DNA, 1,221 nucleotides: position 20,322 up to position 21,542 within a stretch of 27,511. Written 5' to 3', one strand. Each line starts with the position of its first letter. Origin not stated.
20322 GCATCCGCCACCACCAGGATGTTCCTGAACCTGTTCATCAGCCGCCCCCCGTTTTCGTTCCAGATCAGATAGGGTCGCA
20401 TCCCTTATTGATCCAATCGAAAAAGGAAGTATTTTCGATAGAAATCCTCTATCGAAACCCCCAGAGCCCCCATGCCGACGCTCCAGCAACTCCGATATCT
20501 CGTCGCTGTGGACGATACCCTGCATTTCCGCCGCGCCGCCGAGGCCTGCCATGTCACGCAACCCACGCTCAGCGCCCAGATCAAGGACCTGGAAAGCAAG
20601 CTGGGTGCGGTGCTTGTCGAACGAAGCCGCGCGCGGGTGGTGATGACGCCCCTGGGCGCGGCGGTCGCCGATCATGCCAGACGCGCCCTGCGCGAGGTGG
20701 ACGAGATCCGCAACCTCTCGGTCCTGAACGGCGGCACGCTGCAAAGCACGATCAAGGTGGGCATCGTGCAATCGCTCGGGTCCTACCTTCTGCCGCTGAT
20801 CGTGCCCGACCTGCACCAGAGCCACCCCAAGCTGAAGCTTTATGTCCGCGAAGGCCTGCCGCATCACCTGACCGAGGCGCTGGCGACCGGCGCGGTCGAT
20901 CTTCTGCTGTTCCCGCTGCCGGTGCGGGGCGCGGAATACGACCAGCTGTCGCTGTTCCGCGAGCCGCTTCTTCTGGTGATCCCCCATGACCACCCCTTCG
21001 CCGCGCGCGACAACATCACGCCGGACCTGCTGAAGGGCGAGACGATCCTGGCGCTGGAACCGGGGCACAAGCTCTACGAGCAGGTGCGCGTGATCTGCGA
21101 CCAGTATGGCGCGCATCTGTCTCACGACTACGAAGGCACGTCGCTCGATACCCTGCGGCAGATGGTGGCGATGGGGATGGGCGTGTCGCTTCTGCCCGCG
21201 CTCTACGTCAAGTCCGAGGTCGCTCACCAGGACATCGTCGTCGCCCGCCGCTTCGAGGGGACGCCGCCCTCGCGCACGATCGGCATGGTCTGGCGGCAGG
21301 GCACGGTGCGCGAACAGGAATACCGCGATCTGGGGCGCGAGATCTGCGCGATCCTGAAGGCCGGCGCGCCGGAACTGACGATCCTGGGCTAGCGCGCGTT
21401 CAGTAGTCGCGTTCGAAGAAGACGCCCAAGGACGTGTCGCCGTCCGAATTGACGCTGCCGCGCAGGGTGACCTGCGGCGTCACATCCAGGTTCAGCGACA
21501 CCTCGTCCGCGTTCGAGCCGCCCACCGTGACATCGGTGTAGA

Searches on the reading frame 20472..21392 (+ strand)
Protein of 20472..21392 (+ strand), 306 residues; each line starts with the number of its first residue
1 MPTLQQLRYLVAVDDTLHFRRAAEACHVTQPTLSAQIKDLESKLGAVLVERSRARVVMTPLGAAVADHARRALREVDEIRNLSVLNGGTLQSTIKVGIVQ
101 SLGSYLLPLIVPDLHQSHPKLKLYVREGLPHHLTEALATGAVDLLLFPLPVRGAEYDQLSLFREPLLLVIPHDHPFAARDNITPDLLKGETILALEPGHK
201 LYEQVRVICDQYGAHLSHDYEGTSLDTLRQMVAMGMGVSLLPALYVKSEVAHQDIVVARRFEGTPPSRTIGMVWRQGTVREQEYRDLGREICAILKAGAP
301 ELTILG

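Call 3: search_protein_families(library=pfam, proteins=[window:20472-21392:+])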
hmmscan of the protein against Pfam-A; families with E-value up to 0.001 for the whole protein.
window:20472-21392:+ (306 aa): 2 families
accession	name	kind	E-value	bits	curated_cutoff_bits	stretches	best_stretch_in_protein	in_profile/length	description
PF03466.25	LysR_substrate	-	5.4e-46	157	28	1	89-284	3-197/209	LysR substrate binding domain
PF00126.33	HTH_1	-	5.1e-20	71.6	26.6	1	4-62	1-59/60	Bacterial regulatory helix-turn-helix protein, lysR family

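Call 10: search_protein_families(library=ncbifam, proteins=[window:20472-21392:+], max_evalue=0.00001)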
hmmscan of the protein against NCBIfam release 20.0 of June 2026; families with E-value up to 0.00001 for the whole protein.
window:20472-21392:+ (306 aa): 49 families (the best 25 are shown)
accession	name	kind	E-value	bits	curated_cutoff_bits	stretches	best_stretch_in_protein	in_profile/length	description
NF008361.0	PRK11151.1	equivalog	7.2e-73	245.5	329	1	5-296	4-294/305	DNA-binding transcriptional regulator OxyR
NF053705.1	TransRegGltCGpos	equivalog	1.2e-45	156.1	350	1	4-275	3-273/300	glutamate biosynthesis transcriptional regulator GltC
NF007385.0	PRK09906.1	equivalog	1e-40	139.7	356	1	4-281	3-278/296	DNA-binding transcriptional regulator HcaR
NF008416.0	PRK11242.1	equivalog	4.7e-40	137.8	277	1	4-281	3-277/300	transcriptional regulator CynR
NF050018.1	StrsTransRegOxyRFcella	equivalog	5e-38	131.3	500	1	6-288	5-282/289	oxidative stress transcriptional regulator OxyR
NF047520.1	trans_act_CidR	equivalog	2.3e-37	128.8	415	1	4-279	3-276/292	cidABC operon transcriptional activator CidR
NF045775.1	acetoin_reg_AlsR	exception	3.7e-34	118.5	430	1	4-265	3-263/290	acetoin biosynthesis transcriptional regulator AlsR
NF045990.1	TransRegCbbRRhodb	equivalog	1.9e-32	112.5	450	1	3-291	7-296/304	LysR family regulator CbbR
NF040786.1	LysR_Sec_metab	equivalog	8.8e-31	107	250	1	4-279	3-282/298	selenium metabolism-associated LysR family transcriptional regulator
NF007439.0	PRK09986.1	equivalog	2.4e-30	105.9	290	1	4-245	9-253/296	LysR family transcriptional regulator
TIGR03339.1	phn_lysR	subfamily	1.9e-27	96.2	341.1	1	6-249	1-241/279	aminoethylphosphonate catabolism associated LysR family transcriptional regulator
TIGR02424.1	TF_pcaQ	equivalog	6.9e-26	90.8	303.8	1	6-283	7-286/300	pca operon transcription factor PcaQ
NF047711.1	PutUtilRegPtrR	equivalog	6.2e-25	87.9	400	1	4-280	3-272/283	putrescine utilization regulator PtrR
NF009327.0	PRK12684.1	subfamily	4.6e-23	81.9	402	1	4-244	3-246/313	CysB family HTH-type transcriptional regulator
NF009326.0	PRK12681.1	equivalog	1.3e-22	80.7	436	1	4-257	3-258/324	HTH-type transcriptional regulator CysB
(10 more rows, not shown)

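Call 11: search_solved_structures(query=window:20472-21392:+, show_alignments=2, max_evalue=1e-10)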
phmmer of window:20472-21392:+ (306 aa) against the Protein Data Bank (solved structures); distinct sequences matched with E-value up to 1e-10: 32.
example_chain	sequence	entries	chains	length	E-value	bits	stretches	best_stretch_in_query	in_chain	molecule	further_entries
4x6g_A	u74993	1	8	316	5.4e-59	203.2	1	3-288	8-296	OxyR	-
7l4s_A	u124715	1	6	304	1.5e-41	146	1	1-294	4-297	Transcriptional regulator of oxidative stress OxyR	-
1i69_A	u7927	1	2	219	4.5e-40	141.1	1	89-293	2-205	HYDROGEN PEROXIDE-INDUCIBLE GENES ACTIVATOR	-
1i6a_A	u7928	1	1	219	1.1e-39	139.9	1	89-293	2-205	HYDROGEN PEROXIDE-INDUCIBLE GENES ACTIVATOR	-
6g4r_B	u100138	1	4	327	2.6e-38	135.3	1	2-287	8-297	Hydrogen peroxide-inducible genes activator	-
6g1d_C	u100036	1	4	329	2.7e-38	135.3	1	2-287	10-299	Hydrogen peroxide-inducible genes activator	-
6g1b_B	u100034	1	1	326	5.1e-38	134.4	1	2-287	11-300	Hydrogen peroxide-inducible genes activator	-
6g1b_J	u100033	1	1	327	5.1e-38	134.4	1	2-287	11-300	Hydrogen peroxide-inducible genes activator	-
4xws_A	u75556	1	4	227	7.2e-35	124.1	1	90-289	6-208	OxyR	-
4y0m_A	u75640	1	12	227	1.3e-34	123.2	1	90-289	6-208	OxyR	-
3jv9_A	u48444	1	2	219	1.9e-28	103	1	90-282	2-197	Transcriptional regulator, LysR family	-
5b70_A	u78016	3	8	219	1.8e-23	86.7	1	83-292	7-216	LysR family transcriptional regulator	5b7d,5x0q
7w06_A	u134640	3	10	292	3.3e-23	85.8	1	4-278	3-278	Transcriptional regulator, LysR family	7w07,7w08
5b7h_A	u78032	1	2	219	8.9e-23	84.4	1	83-292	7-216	LysR family transcriptional regulator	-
5x0v_A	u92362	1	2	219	2.3e-22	83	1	83-292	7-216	LysR family transcriptional regulator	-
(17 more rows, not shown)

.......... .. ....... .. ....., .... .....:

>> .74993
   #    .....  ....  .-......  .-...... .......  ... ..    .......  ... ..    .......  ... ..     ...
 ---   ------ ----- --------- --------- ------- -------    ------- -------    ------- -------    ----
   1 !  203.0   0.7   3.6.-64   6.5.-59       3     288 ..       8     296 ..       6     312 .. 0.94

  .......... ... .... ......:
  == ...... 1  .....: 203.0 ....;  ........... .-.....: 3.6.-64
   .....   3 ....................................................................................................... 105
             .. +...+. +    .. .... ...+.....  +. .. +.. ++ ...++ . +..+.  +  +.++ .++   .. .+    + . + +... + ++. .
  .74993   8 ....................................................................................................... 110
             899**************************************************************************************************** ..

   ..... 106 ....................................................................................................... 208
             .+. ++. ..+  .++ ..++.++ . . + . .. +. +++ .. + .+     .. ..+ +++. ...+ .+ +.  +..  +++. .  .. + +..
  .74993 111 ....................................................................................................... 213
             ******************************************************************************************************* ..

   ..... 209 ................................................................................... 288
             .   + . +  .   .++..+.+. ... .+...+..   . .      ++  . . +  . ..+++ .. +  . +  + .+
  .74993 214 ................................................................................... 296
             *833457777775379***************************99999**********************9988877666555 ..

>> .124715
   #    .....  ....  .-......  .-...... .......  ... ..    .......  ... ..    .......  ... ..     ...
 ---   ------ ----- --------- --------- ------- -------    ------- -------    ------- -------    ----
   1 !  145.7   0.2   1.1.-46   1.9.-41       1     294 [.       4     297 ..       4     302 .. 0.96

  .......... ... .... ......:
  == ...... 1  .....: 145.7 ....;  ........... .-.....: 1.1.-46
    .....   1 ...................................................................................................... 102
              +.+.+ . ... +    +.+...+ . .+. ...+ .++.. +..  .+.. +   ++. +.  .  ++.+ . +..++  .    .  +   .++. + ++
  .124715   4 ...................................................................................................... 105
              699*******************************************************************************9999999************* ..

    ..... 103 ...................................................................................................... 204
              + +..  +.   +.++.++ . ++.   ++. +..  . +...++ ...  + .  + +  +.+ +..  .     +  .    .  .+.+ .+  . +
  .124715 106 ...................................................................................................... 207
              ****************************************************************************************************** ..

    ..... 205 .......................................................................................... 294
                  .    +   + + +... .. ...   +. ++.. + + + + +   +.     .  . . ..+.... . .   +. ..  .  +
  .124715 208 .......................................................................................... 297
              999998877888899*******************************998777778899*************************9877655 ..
